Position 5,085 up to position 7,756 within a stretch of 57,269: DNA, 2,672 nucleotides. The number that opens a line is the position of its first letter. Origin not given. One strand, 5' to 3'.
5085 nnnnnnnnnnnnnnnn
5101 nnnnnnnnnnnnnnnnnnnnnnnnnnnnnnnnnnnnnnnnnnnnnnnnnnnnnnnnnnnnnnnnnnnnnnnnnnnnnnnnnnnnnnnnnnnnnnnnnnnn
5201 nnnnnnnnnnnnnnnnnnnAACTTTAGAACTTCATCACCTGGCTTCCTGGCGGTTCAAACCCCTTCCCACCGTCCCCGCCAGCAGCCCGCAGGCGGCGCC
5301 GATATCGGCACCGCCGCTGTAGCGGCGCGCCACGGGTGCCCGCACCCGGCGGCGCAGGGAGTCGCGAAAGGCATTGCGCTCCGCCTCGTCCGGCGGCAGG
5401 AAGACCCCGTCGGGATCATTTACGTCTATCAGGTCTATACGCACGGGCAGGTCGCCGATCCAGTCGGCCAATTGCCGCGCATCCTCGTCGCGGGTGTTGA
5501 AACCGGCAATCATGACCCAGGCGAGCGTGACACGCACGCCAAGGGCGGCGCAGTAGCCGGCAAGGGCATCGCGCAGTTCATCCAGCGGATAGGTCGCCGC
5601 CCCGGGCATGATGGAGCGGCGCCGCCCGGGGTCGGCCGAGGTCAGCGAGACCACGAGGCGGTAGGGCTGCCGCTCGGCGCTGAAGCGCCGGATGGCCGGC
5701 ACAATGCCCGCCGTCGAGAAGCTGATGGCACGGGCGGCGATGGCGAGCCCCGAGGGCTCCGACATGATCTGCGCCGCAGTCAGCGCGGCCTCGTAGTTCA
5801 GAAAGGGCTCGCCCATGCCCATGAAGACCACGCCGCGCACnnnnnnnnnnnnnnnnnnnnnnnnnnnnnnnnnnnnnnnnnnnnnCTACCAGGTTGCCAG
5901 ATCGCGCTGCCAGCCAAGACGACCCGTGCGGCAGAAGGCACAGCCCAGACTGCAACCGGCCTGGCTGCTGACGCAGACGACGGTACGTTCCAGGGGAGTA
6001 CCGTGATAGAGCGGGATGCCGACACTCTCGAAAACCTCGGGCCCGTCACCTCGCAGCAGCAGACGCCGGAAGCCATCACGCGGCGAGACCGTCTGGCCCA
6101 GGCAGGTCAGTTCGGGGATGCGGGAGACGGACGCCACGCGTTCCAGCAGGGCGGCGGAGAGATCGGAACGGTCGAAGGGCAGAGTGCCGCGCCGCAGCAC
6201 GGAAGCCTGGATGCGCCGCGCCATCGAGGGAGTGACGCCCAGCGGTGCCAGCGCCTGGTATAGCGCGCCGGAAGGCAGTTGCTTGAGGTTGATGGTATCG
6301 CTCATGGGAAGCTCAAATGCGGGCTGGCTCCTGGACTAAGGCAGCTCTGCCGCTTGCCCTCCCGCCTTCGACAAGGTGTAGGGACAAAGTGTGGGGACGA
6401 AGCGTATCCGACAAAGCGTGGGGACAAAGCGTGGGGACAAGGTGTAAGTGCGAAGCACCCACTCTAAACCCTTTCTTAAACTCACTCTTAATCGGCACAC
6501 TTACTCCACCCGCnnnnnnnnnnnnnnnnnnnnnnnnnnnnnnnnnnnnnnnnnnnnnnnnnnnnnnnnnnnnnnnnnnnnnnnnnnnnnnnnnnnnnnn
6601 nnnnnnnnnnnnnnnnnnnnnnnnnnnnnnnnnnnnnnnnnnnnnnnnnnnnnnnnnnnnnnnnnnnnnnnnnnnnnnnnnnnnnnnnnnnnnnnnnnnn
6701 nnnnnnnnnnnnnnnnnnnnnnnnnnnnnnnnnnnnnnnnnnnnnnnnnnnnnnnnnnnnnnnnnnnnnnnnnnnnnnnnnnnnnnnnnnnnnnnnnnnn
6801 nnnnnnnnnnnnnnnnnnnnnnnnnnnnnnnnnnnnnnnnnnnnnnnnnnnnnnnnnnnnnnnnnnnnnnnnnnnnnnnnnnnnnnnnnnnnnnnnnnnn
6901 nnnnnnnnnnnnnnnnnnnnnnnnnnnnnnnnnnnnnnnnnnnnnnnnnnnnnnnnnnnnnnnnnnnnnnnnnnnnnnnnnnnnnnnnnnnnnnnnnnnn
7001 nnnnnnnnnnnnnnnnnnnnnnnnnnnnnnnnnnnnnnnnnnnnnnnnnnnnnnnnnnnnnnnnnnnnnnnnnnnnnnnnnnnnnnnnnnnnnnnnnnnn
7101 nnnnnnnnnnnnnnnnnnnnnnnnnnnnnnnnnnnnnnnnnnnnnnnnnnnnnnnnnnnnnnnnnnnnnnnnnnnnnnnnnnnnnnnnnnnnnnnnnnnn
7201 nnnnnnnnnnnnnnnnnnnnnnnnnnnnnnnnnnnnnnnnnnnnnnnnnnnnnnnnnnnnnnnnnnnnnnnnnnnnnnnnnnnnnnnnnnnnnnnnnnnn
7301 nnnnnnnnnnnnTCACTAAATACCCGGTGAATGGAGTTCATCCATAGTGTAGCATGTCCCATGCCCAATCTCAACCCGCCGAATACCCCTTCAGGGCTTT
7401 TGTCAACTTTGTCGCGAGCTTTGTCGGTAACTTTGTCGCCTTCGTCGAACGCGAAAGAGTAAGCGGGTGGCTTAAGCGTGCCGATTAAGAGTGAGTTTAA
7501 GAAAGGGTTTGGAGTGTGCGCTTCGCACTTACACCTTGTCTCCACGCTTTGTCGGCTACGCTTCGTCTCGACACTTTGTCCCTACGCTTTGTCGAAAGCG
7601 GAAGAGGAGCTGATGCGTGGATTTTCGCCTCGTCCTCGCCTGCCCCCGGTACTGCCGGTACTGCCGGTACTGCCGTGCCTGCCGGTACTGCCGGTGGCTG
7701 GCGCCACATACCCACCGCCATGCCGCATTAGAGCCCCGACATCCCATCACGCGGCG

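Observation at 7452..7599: Periodic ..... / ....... composite element with at least 10 intergenic copies in 57 kb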

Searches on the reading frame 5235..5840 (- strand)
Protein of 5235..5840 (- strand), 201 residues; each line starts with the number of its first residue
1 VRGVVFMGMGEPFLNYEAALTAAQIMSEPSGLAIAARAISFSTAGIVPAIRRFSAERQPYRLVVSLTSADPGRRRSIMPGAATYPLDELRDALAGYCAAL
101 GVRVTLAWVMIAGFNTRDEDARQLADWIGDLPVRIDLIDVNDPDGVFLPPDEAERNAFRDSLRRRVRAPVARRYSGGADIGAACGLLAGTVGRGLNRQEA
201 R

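Call 9: search_protein_families(library=pfam, proteins=[window:5235-5840:-])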
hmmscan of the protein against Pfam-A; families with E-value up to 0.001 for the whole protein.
window:5235-5840:- (201 aa): 0 families

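Call 43: search_protein_families(library=ncbifam, max_evalue=0.01, proteins=[window:5235-5840:-])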
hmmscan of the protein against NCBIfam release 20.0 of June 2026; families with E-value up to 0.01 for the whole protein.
window:5235-5840:- (201 aa): 8 families
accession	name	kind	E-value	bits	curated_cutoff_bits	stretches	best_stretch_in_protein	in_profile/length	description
NF011040.0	PRK14470.1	equivalog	2e-72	244.5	441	1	1-190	145-334/338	ribosomal RNA large subunit methyltransferase N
TIGR00048.1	rRNA_mod_RlmN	equivalog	4.5e-35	121.2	290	1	3-189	158-345/355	dual-specificity RNA methyltransferase RlmN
NF011031.0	PRK14461.1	equivalog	9.9e-32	110.4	601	1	4-195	172-369/372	ribosomal RNA large subunit methyltransferase N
NF008396.0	PRK11194.1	equivalog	1.4e-26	93.2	633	1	3-192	167-358/379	dual-specificity RNA methyltransferase RlmN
NF000424.4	CfrAB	exception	9.4e-23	81.1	530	1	3-188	146-337/338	Cfr family 23S rRNA (adenine(2503)-C(8))-methyltransferase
NF011024.0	PRK14453.1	equivalog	1.1e-22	80.8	468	1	3-190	150-343/348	23S rRNA (adenine(2503)-C(8))-methyltransferase Cfr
TIGR04432.1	rSAM_Cfr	equivalog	1.3e-22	80.6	550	1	3-188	148-339/341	Cfr family 23S rRNA (adenine(2503)-C(8))-methyltransferase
NF011034.0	PRK14464.1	equivalog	6.2e-16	58.1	422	1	2-189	143-328/348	RNA methyltransferase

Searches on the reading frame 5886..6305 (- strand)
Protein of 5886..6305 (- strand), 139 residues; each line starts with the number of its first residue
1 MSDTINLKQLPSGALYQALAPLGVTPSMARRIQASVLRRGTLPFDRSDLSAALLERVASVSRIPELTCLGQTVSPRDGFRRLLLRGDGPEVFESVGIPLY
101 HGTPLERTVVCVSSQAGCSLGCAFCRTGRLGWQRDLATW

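Call 9: search_protein_families(library=pfam, proteins=[window:5886-6305:-])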
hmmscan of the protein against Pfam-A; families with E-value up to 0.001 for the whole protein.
window:5886-6305:- (139 aa): 0 families

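Call 43: search_protein_families(library=ncbifam, max_evalue=0.01, proteins=[window:5886-6305:-])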
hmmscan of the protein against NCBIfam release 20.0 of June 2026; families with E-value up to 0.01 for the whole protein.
window:5886-6305:- (139 aa): 8 families
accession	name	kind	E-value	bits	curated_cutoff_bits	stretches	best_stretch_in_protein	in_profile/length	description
NF011040.0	PRK14470.1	equivalog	2.8e-24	86.2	441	1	12-139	6-128/338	ribosomal RNA large subunit methyltransferase N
NF011031.0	PRK14461.1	equivalog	9.5e-15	54.5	601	1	15-137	18-136/372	ribosomal RNA large subunit methyltransferase N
TIGR00048.1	rRNA_mod_RlmN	equivalog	1.5e-11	43.9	290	1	5-137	7-134/355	dual-specificity RNA methyltransferase RlmN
NF011034.0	PRK14464.1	equivalog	1.5e-09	37.1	422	1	17-137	8-125/348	RNA methyltransferase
NF008396.0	PRK11194.1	equivalog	8.7e-09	34.7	633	1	3-137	11-139/379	dual-specificity RNA methyltransferase RlmN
NF000424.4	CfrAB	exception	1.2e-08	34.7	530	1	82-137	75-126/338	Cfr family 23S rRNA (adenine(2503)-C(8))-methyltransferase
NF011024.0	PRK14453.1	equivalog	4.6e-08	32.7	468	1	82-137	79-130/348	23S rRNA (adenine(2503)-C(8))-methyltransferase Cfr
TIGR04432.1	rSAM_Cfr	equivalog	1.1e-07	31.5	550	1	108-137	99-128/341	Cfr family 23S rRNA (adenine(2503)-C(8))-methyltransferase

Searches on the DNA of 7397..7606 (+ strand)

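Call 63: search_dna_similar(query=window:7397-7606:+, collection=plasmids, mode=distant, max_evalue=0.001, max_rows=10)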
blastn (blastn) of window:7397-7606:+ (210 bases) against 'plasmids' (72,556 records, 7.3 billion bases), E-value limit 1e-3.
No match.

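Call 64: search_dna_similar(query=window:7397-7606:+, collection=phages, mode=distant, max_evalue=0.001, max_rows=10)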
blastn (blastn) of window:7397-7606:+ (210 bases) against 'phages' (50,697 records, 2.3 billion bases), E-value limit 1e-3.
No match.
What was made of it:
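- Tried and rejected: No match (calls 63, 64).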
